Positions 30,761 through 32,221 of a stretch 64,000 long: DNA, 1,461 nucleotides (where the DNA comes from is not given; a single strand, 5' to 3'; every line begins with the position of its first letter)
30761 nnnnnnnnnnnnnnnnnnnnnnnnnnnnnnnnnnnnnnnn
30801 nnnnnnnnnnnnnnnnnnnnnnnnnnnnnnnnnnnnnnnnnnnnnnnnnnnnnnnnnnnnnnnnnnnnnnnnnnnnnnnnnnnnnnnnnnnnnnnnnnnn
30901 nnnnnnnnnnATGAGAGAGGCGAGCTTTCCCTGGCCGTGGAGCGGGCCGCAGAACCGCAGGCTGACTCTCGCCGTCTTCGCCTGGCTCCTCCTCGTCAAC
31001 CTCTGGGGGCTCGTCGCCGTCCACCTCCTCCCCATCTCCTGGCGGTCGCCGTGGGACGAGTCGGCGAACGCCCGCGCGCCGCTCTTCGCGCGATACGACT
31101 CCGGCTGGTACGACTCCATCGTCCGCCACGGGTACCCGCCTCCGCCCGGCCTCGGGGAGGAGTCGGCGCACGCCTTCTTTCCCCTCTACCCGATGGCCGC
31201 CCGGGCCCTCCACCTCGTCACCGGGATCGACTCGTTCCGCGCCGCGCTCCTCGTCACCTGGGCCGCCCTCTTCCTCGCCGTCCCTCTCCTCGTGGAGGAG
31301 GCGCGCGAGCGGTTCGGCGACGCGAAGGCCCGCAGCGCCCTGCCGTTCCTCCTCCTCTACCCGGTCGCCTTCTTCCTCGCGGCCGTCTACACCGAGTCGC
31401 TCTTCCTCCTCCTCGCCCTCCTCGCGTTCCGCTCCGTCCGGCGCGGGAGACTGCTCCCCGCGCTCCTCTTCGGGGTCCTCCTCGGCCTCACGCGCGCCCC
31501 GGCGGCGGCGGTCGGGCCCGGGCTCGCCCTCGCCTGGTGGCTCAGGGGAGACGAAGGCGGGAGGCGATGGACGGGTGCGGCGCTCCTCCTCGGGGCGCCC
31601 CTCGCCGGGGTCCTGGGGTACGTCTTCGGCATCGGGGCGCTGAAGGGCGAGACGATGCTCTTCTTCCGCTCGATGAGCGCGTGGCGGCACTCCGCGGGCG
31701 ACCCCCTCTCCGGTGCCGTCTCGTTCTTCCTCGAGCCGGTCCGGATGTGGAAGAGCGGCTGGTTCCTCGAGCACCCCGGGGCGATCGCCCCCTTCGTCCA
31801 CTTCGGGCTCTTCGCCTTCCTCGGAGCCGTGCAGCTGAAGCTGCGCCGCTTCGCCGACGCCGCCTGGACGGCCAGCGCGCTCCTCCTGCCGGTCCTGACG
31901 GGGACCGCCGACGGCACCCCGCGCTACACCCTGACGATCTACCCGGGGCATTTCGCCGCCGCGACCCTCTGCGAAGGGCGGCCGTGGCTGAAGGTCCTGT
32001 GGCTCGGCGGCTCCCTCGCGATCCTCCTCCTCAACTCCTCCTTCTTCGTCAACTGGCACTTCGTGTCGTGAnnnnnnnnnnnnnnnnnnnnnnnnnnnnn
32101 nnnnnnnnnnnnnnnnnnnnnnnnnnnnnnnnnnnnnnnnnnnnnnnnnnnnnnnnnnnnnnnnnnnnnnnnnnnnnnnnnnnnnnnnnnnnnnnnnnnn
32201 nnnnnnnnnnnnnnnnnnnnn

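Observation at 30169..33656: GT-C / GT2 / YdjC-deacetylase operon resembling lipid-linked aminosugar modification systems (Lgm, Flm, Arn-like), with a divergent SAM-methyltransferase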

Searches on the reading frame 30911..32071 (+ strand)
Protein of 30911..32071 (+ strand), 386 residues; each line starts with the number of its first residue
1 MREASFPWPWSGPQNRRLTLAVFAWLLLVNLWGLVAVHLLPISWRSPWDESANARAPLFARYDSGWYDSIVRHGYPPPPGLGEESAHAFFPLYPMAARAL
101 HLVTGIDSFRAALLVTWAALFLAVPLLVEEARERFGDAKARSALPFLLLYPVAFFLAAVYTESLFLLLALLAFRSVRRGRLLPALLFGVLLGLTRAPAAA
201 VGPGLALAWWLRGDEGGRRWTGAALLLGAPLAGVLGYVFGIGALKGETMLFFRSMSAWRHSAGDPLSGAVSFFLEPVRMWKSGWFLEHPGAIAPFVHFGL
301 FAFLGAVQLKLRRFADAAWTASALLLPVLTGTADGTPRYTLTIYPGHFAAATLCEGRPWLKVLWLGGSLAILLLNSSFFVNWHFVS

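Call 4: search_protein_families(library=pfam, proteins=[window:30911-32071:+], max_evalue=0.01)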
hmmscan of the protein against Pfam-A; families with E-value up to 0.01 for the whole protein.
window:30911-32071:+ (386 aa): 1 family
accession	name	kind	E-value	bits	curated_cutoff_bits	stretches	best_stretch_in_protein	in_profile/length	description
PF04188.19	Mannosyl_trans2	-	0.00029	20.7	22.4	1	83-182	76-186/443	Mannosyltransferase (PIG-V)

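Call 5: search_protein_families(library=ncbifam, proteins=[window:30911-32071:+], max_evalue=0.01)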
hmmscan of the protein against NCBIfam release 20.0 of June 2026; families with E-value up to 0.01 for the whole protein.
window:30911-32071:+ (386 aa): 0 families

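Call 6: find_homologous_proteins(query=window:30911-32071:+)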
Query window:30911-32071:+ (386 aa): 312 proteins with E <= 0.001 among 8000 candidates; the best 120 are listed.
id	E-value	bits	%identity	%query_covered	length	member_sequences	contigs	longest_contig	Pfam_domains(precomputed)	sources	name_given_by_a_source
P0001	1.1e-239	814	95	100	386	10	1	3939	-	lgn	-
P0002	5.8e-211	719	84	100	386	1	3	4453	-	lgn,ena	-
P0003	1.4e-178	612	73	100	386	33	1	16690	-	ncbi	-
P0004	2.8e-178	611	73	100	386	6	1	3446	-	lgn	-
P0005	4.7e-178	611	73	100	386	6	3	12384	-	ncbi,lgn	-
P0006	1.7e-177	609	73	100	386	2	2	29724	-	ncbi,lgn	-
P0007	2.1e-177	608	73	100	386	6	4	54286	-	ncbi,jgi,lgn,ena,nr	ncbi:MAG TPA: hypothetical protein P5164_13130 [Thermoanaerobaculia bacterium]|nr:hypothetical prote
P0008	3.8e-173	594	72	100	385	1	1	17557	-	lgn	-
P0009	9.4e-173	593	70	100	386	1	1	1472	-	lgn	-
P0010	2.9e-172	592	70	100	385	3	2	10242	-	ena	-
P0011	2.4e-168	579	69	100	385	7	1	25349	-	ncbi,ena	-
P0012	5.2e-168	578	70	100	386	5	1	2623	-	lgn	-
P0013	1.5e-167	576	68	100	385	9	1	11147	-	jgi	-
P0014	6.7e-165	567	69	100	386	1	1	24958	-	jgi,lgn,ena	-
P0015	3.2e-162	558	66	100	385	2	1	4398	-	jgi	-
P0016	7.0e-162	557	68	100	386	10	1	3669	PF04188.19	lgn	-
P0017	2.6e-161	556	68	100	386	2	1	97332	PF04188.19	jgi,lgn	jgi:hypothetical protein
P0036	2.8e-135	470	61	100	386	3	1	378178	-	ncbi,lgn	-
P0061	3.6e-110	387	58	93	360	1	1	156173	-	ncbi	-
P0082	7.7e-102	360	52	100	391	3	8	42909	-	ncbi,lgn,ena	-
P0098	2.5e-90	322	52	90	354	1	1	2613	PF04188.19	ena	-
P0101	8.7e-90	320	51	90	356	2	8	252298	-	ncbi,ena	-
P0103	7.4e-87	310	48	96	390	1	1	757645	PF04188.19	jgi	jgi:hypothetical protein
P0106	6.0e-86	307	47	96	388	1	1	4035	PF04188.19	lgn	-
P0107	3.3e-85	305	48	92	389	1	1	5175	PF04188.19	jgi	jgi:hypothetical protein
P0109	1.2e-84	303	47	96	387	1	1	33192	PF04188.19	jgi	jgi:hypothetical protein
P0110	1.6e-84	303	48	92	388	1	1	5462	PF04188.19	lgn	-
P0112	1.3e-83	300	47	95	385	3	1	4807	PF04188.19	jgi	jgi:hypothetical protein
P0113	1.6e-83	299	47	96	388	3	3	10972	PF04188.19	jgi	-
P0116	4.8e-83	298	47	96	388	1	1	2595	PF04188.19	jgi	jgi:hypothetical protein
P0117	5.1e-83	298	46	96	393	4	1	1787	PF04188.19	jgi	jgi:Mannosyltransferase (PIG-V)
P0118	7.7e-83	297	46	96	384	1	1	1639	PF04188.19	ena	-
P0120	1.9e-82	296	47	96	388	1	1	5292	PF04188.19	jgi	jgi:hypothetical protein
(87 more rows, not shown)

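Call 9: find_related_loci(query=A1, collection=genome_contigs, flank=6000)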
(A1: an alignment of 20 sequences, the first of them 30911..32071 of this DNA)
Query A1 (386 aa) in genome_contigs; peptide patterns used: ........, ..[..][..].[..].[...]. (x = any residue, [..] = any of these).
396 stretches matched a pattern; 315 encode a relative of the query (tblastn E <= 1e-3); the best 80 are kept; 80 distinct loci.
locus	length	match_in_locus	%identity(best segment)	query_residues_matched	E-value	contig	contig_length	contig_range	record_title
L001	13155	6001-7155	69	1-386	2e-151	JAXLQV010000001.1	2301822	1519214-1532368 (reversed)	MAG: Thermoanaerobaculia bacterium isolate STL-ACI12 C1.273.fa-1, whole genome shotgun sequence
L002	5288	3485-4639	69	1-386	7e-153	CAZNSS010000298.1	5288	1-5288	MAG TPA_asm: uncultured Holophagales bacterium isolate binchicken_co197_117 genome assembly, contig: NODE_32853_length_5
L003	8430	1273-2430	73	1-386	5e-144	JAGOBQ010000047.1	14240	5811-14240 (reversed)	MAG: Thermoanaerobaculia bacterium isolate Go_UH_bin_178 Go_UH_4699_length_14240_cov_4.437115, whole genome shotgun sequ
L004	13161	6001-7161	60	1-386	3e-141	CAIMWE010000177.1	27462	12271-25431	MAG: uncultured Acidobacteria bacterium isolate AlinenLipids_bin-9101 genome assembly, contig: bin-9101:177/305, whole g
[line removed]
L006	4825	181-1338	74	1-386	1e-131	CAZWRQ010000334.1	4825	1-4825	MAG TPA_asm: uncultured Holophagales bacterium isolate binchicken_co269_231 genome assembly, contig: NODE_18677_length_4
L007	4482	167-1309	63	6-386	3e-128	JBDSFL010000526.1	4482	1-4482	MAG: Thermoanaerobaculia bacterium isolate cluster1_bin.227 k127_15706472, whole genome shotgun sequence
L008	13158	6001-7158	73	1-386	1e-124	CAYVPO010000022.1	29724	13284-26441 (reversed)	MAG TPA_asm: uncultured Holophagales bacterium isolate binchicken_co235_245 genome assembly, contig: NODE_3715_length_29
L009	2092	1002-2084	63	1-361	5e-131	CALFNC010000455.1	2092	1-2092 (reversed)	MAG TPA_asm: uncultured Acidobacteria bacterium isolate ERR1035437_bin.117_CONCOCT_v1.1_MAG genome assembly, contig: ERZ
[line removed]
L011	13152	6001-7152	57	3-386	6e-114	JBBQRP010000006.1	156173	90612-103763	MAG: Thermoanaerobaculia bacterium isolate Co_metawrap_1695 Cmw_1695_k141_9869774_length_156173_cov_24.9988, whole genom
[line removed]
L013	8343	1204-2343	58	3-386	3e-113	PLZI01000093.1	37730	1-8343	MAG: Acidobacteria bacterium isolate palsa_351 73.20120700_P3D.154_contig_91192, whole genome shotgun sequence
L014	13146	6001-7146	58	6-386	2e-111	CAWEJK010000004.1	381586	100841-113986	MAG: Thermoanaerobaculia bacterium isolate MFD05942.bin.2.207 genome assembly, contig: contig_19864, whole genome shotgu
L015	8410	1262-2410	56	3-386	7e-109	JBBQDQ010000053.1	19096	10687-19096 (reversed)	MAG: Thermoanaerobaculia bacterium isolate Co_metawrap_1157 Cmw_1157_k141_21349511_length_19096_cov_9.0000, whole genome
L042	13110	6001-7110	47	17-386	3e-76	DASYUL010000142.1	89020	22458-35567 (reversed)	MAG TPA_asm: Thermoanaerobaculia bacterium isolate SMAG_U4594 k141_117927, whole genome shotgun sequence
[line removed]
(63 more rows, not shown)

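Call 14: search_solved_structures(query=A2, max_evalue=1)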
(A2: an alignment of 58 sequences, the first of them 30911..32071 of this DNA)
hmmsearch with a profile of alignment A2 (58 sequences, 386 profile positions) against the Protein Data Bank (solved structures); distinct sequences matched with E-value up to 1: 0.

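Call 20: predict_structure(alignment_id=A2)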
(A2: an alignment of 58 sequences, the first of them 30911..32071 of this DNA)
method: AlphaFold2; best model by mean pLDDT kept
length: 386 residues; sequences in the alignment: 58
mean_pLDDT: 91.2   pTM: 0.92
mean pLDDT of the five models: 91.2, 91.2, 90.2, 89.7, 89.6
residues with pLDDT >= 90: 268; 70-90: 100; 50-70: 16; < 50: 2
segments of 3 or more residues with pLDDT < 50: none
pLDDT, mean of each block of 10 residues (from residue 1): 73 93 98 96 85 90 87 86 69 96 97 98 97 90 96 96 98 96 98 94 98 90 98 93 84 73 74 90 91 93 98 97 91 86 96 96 98 95 81
secondary structure, 60 per line:
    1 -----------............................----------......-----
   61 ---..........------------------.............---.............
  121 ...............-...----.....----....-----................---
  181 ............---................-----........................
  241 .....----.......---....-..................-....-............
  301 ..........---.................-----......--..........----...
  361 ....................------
elements in order: H12-39 H50-55 H64-73 H92-104 H108-135 H144-148 H153-156 H162-177 H181-192 H196-211 H217-245 H250-256 H260-263 H265-282 H284-287 H289-310 H314-330 H336-341 H344-353 H358-380

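Call 23: find_encoding_contigs(protein=P0103, flank=8000, max_places=2)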
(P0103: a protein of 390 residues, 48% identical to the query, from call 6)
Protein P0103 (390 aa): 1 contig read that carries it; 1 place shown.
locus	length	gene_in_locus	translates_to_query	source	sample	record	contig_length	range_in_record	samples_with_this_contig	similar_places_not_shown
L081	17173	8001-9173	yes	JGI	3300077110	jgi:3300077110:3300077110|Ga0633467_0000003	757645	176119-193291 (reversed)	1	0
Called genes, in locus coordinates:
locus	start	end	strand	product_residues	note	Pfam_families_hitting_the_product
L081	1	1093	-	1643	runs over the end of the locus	PF02366:PMT (weak), PF10060:DUF2298, PF08450:SGL (faint), PF25021:TEN_NHL (faint), PF24684:Vgb_lyase (weak), PF01436:NHL (weak)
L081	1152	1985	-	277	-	PF13489:Methyltransf_23, PF01209:Ubie_methyltran (weak), PF13847:Methyltransf_31, PF08241:Methyltransf_11, PF08242:Methyltransf_12, PF13649:Methyltransf_25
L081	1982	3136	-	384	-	PF13439:Glyco_transf_4, PF13579:Glyco_trans_4_4, PF20706:GT4-conflict, PF00534:Glycos_transf_1, PF13692:Glyco_trans_1_4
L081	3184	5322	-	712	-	PF10060:DUF2298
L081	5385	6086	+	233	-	PF13298:LigD_N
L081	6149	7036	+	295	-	PF01068:DNA_ligase_A_M, PF01331:mRNA_cap_enzyme (faint), PF04679:DNA_ligase_A_C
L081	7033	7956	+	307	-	PF21686:LigD_Prim-Pol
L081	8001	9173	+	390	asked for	PF04188:Mannosyl_trans2 (weak)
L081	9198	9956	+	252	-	PF13489:Methyltransf_23, PF07021:MetW (weak), PF13847:Methyltransf_31, PF08241:Methyltransf_11, PF08242:Methyltransf_12, PF13649:Methyltransf_25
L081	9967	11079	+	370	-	PF01041:DegT_DnrJ_EryC1, PF00155:Aminotran_1_2 (weak)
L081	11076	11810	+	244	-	PF00535:Glycos_transf_2, PF10111:Glyco_tranf_2_2 (weak), PF13641:Glyco_tranf_2_3 (weak)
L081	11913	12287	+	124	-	PF14667:Polysacc_synt_C, PF07883:Cupin_2 (weak)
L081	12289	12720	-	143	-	PF14539:DUF4442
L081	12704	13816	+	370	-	PF04055:Radical_SAM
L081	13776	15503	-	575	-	PF13884:Peptidase_S74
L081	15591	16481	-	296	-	PF01904:DUF72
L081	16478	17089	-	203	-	PF03544:TonB_C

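Call 24: fold_search(model_id=the predicted structure, library=pdb)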
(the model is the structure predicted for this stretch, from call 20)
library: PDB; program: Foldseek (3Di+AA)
matches with E <= 10: 297; with E <= 0.001: 0
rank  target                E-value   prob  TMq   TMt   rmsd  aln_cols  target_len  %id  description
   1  9s6t_A                1.0e-03  1.00  0.44  0.38   8.6       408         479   12  Ternary cryo-EM structure of chicken ALG12 with Dol25-PP-GlcNAc2Man7, Dol25-P-Man, and Fab (released 2026-03-18)
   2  9s6s_A                1.1e-03  1.00  0.48  0.37   8.1       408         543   13  Ternary cryo-EM structure of human ALG9 with Dol25-PP-GlcNAc2Man6, Dol25-P-Man and Fab (released 2026-03-18)
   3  8pn9_A                2.6e-03  1.00  0.36  0.24  15.3       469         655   10  Structure of human oligosaccharyltransferase OST-A complex bound to NGI-1 (released 2024-05-08)
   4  3waj                  3.3e-03  1.00  0.45  0.25  15.6       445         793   12  Crystal structure of the Archaeoglobus fulgidus oligosaccharyltransferase (O29867_ARCFU) complex with Zn and sulfate (released 2013-10-30)
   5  9s6u_A                3.4e-03  1.00  0.44  0.34   9.2       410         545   12  Ternary cryo-EM structure of human ALG9 with Dol25-PP-GlcNAc2Man8, Dol25-P-Man and Fab (released 2026-03-18)
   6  5f15                  3.5e-03  1.00  0.52  0.40   6.9       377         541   16  Crystal Structure of ArnT from Cupriavidus metallidurans bound to Undecaprenyl phosphate (released 2016-02-17)
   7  6ftg_5                5.1e-03  1.00  0.42  0.29  16.1       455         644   14  Subtomogram average of OST-containing ribosome-translocon complexes from canine rough microsomal membranes (released 2018-03-21)
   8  8b6l_I                7.4e-03  1.00  0.40  0.26  15.0       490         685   13  Subtomogram average of the human Sec61-TRAP-OSTA-translocon (released 2022-12-07)
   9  6s7t_A                8.1e-03  1.00  0.43  0.27  13.9       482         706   13  Cryo-EM structure of human oligosaccharyltransferase complex OST-B (released 2019-12-18)
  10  7bvh_A                9.1e-03  1.00  0.48  0.22  15.8       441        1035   17  Crystal structure of arabinosyltransferase EmbC2-AcpM2 complex from Mycobacterium smegmatis complexed with di-arabinos (released 2020-04-29)
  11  7bve_A                1.4e-02  1.00  0.46  0.21  10.2       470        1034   16  Cryo-EM structure of Mycobacterium smegmatis arabinosyltransferase EmbC2-AcpM2 in complex with ethambutol (released 2020-04-29)
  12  3wak                  1.6e-02  1.00  0.40  0.21  15.7       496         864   11  Crystal structure of the Archaeoglobus fulgidus oligosaccharyltransferase (O29867_ARCFU) in the apo form (released 2013-10-30)
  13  6s7o_A                2.0e-02  1.00  0.43  0.28  14.2       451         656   11  Cryo-EM structure of human oligosaccharyltransferase complex OST-A (released 2019-12-18)
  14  7bvc_B                2.0e-02  1.00  0.43  0.19  16.6       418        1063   16  Cryo-EM structure of Mycobacterium smegmatis arabinosyltransferase EmbA-EmbB-AcpM2 in complex with ethambutol (released 2020-04-29)
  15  7oci_F                2.2e-02  1.00  0.40  0.27  13.3       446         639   13  Cryo-EM structure of yeast Ost6p containing oligosaccharyltransferase complex (released 2022-02-16)
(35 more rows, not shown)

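Call 29: search_solved_structures(query=L081:9198-9956:+, max_evalue=0.01)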
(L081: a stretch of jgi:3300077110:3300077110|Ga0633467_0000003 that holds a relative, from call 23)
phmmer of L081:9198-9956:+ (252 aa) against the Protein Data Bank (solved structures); distinct sequences matched with E-value up to 0.01: 33.
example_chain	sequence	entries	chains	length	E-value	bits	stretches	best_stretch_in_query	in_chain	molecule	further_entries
2avn_A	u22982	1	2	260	4.2e-10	42.6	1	25-144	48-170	ubiquinone/menaquinone biosynthesis methyltransferase-related protein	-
1vlm_A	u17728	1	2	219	1.1e-09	41.2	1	34-133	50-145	SAM-dependent methyltransferase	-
1ve3_A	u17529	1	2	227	1.2e-08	37.8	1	29-125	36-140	hypothetical protein PH0226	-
8zc8_A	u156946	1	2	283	1.4e-08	37.5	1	28-125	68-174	MitM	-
21zq_A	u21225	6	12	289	1.5e-08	37.4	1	28-125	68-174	MitM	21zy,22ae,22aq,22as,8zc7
6uak_A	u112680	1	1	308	2.4e-08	36.8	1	33-137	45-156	SAM dependent methyltransferase LahSB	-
3l8d_A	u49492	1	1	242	5.5e-08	35.6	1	12-123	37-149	Methyltransferase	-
5gm1_A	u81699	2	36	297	6.2e-08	35.5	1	24-126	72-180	O-methylransferase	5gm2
3bus_A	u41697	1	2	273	8.2e-08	35.1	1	34-124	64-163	Methyltransferase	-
1wzn_A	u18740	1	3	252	1.4e-07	34.3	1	26-150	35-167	SAM-dependent methyltransferase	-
6uv6_A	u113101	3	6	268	2.6e-07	33.4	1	30-124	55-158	D-glucose O-methyltransferase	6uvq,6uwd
2gs9_A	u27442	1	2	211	5.8e-07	32.3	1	34-158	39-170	Hypothetical protein TT1324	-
7qcb_A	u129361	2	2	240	6.5e-07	32.1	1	22-124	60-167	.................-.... 27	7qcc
9w6x_A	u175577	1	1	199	7e-07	32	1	8-126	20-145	YtkW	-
3cc8_A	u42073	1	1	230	1.1e-06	31.4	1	34-133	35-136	Putative methyltransferase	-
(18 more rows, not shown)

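Call 30: search_solved_structures(query=L081:11913-12287:+, max_evalue=1)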
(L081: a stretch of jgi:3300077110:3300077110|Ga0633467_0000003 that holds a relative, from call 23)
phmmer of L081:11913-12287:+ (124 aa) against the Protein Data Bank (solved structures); distinct sequences matched with E-value up to 1: 7.
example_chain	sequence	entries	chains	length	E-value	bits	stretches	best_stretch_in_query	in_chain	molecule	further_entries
7zvy_A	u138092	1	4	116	0.21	14.9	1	34-72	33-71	Cupin_2 domain-containing protein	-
7zvy_B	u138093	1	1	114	0.21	14.9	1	34-72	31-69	Cupin_2 domain-containing protein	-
7zvy_E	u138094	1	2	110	0.23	14.8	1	35-72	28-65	Cupin_2 domain-containing protein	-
7zvy_G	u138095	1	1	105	0.33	14.3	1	38-73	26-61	Cupin_2 domain-containing protein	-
6l9i_A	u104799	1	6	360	0.38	14.1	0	43-80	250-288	Oxalate decarboxylase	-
23sh_r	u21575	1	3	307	0.58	13.5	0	7-75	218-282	tail fiber gp9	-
7zvm_A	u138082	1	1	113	0.99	12.7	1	35-67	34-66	Mannose-6-phosphate isomerase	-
